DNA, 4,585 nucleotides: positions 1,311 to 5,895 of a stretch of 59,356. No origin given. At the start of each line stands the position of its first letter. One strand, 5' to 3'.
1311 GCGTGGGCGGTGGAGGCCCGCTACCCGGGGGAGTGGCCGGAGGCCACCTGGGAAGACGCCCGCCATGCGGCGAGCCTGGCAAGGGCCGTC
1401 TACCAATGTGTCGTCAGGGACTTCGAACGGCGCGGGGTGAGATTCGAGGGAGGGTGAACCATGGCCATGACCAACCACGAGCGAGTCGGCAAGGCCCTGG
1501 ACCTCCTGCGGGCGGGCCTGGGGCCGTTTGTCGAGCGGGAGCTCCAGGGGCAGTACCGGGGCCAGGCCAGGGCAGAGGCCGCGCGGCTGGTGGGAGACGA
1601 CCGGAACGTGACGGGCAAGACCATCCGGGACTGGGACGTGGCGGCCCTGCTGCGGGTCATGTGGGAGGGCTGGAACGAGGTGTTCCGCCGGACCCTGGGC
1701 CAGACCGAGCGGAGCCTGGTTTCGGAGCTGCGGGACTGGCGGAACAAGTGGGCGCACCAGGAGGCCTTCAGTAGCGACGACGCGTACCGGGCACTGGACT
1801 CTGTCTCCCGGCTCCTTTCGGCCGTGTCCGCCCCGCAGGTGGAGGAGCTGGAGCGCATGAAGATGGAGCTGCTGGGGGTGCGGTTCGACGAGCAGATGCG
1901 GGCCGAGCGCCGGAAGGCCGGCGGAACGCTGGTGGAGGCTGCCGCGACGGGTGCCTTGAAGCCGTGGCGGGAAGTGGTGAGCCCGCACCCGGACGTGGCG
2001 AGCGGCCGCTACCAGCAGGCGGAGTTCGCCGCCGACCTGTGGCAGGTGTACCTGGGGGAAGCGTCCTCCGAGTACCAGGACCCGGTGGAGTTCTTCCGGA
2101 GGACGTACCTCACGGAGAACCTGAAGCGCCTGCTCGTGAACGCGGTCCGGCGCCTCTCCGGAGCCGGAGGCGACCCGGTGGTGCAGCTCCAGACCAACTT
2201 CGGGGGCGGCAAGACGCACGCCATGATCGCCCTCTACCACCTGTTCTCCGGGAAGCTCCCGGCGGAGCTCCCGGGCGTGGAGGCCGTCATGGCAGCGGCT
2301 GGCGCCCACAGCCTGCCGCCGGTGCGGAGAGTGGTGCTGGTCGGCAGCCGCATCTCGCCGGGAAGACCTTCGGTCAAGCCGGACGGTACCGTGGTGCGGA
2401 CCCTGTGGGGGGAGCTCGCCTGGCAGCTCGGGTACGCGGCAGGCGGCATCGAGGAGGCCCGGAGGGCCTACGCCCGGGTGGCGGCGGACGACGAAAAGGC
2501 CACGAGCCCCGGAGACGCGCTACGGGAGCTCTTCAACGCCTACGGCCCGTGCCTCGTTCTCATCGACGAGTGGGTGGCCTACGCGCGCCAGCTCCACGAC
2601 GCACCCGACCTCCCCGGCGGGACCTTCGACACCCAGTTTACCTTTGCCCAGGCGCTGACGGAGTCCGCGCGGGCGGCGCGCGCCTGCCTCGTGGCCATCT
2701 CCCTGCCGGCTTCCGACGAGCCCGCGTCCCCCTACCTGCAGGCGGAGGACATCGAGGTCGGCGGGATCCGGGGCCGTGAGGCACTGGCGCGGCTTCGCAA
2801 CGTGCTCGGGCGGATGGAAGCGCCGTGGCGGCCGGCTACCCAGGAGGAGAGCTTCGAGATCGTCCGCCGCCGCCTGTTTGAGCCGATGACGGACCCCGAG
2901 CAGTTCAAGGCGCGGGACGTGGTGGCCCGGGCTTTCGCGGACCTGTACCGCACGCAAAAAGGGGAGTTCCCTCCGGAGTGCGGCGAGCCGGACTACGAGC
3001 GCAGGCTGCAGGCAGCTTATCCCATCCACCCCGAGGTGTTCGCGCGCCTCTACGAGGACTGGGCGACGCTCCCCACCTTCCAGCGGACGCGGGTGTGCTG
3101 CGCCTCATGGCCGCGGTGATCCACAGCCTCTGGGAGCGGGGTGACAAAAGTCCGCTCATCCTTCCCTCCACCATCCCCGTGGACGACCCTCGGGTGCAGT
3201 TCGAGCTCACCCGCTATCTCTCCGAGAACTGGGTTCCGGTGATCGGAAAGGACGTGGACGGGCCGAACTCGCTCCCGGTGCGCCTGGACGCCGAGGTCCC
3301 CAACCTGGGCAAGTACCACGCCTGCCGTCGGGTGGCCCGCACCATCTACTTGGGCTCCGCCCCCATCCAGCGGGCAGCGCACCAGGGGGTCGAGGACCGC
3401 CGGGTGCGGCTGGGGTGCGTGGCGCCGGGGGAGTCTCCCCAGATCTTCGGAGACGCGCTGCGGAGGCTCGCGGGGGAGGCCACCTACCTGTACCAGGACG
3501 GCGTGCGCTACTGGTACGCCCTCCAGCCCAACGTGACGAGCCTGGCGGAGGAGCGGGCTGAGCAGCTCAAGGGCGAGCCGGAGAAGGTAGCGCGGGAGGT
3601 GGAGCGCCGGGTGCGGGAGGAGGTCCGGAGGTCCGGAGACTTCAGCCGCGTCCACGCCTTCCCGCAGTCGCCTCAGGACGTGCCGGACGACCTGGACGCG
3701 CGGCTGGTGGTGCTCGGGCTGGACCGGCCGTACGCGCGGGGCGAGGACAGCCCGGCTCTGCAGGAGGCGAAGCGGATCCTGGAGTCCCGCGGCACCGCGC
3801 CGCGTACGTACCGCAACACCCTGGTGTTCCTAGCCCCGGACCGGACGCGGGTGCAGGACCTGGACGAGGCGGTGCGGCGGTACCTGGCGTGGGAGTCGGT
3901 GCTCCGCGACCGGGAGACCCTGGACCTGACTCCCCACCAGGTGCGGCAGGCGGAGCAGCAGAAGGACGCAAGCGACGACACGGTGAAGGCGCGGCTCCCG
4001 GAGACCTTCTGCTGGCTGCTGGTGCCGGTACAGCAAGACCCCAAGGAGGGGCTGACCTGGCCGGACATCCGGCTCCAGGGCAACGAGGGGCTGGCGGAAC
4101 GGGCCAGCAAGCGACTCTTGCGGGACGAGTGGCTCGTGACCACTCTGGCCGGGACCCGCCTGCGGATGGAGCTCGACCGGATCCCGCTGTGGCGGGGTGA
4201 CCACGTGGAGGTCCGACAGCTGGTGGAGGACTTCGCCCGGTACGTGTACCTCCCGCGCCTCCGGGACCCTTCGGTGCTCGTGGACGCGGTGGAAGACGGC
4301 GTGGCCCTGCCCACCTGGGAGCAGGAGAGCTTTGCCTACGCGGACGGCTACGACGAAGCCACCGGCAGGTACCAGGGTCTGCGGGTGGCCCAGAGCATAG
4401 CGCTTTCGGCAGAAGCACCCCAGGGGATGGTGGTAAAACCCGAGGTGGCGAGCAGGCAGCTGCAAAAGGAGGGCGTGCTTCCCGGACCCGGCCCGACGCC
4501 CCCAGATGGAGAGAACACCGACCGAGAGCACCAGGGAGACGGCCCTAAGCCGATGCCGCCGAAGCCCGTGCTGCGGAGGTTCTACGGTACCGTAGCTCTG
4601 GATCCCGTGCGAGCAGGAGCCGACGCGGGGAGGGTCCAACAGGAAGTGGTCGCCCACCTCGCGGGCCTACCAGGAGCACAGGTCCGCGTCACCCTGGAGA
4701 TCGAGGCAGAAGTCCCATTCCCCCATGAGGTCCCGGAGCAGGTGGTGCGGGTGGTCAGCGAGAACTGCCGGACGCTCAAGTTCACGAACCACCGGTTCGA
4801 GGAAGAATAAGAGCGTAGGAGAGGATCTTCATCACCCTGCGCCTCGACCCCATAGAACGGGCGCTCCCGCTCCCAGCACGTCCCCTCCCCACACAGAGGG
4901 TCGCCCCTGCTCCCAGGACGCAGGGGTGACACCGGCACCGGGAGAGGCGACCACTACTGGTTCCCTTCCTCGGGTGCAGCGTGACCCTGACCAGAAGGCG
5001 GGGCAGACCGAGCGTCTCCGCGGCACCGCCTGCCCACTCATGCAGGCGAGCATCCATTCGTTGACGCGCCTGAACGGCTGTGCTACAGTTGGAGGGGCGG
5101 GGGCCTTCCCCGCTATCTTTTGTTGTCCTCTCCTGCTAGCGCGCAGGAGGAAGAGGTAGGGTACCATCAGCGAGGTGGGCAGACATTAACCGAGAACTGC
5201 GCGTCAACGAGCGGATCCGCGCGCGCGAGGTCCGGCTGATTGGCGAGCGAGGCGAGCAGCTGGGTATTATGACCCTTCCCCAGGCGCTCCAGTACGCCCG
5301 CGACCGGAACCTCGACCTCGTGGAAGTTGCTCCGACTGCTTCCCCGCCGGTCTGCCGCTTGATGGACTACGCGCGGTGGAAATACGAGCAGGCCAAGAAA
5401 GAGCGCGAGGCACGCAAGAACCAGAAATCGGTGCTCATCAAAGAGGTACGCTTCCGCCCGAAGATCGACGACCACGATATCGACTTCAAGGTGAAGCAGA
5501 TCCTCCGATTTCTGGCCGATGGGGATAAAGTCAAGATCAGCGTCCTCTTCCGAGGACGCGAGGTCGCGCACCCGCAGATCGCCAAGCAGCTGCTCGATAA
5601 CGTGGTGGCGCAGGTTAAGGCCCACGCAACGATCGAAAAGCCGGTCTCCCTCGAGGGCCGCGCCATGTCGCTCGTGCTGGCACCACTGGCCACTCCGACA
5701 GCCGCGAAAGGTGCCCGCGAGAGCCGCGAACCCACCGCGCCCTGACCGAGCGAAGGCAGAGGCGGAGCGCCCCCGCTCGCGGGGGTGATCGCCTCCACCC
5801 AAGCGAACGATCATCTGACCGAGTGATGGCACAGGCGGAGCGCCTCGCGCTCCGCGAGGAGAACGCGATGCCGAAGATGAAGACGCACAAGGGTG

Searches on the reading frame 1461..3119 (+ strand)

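Call 55: search_protein_families(library=pfam, proteins=[window:1461-3119:+], max_evalue=0.0001)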
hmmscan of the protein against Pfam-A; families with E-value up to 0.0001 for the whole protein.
window:1461-3119:+ (552 aa): 2 families
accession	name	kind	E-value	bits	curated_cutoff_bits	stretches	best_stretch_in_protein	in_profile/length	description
PF18731.6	HEPN_Swt1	-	1.3e-40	138.6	27.5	1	11-123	1-115/115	Swt1-like HEPN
PF04465.17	DUF499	-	1.5e-12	46.7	23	1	299-544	38-257/1024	Protein of unknown function (DUF499)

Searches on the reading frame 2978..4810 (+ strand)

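Call 55: search_protein_families(library=pfam, proteins=[window:2978-4810:+], max_evalue=0.0001)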
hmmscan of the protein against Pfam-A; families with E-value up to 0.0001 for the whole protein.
window:2978-4810:+ (610 aa): 1 family
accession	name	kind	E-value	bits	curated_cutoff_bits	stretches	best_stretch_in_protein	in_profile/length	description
PF04465.17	DUF499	-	3.7e-05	22.2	23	0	169-311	397-554/1024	Protein of unknown function (DUF499)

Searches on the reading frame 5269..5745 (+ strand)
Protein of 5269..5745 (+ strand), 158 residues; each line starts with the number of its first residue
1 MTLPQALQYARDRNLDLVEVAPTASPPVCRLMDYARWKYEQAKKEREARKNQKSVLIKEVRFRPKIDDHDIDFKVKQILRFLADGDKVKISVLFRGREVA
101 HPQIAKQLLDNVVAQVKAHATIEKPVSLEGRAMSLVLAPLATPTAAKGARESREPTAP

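Call 56: search_protein_families(library=pfam, proteins=[window:5269-5745:+], max_evalue=0.0001)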
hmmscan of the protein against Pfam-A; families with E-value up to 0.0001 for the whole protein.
window:5269-5745:+ (158 aa): 2 families
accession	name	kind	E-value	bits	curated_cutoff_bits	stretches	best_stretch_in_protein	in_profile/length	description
PF00707.27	IF3_C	-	6.4e-33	113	34.8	1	57-139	3-85/86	Translation initiation factor IF-3, C-terminal domain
PF05198.21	IF3_N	-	2.9e-19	69.5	26.9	1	1-48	23-70/70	Translation initiation factor IF-3, N-terminal domain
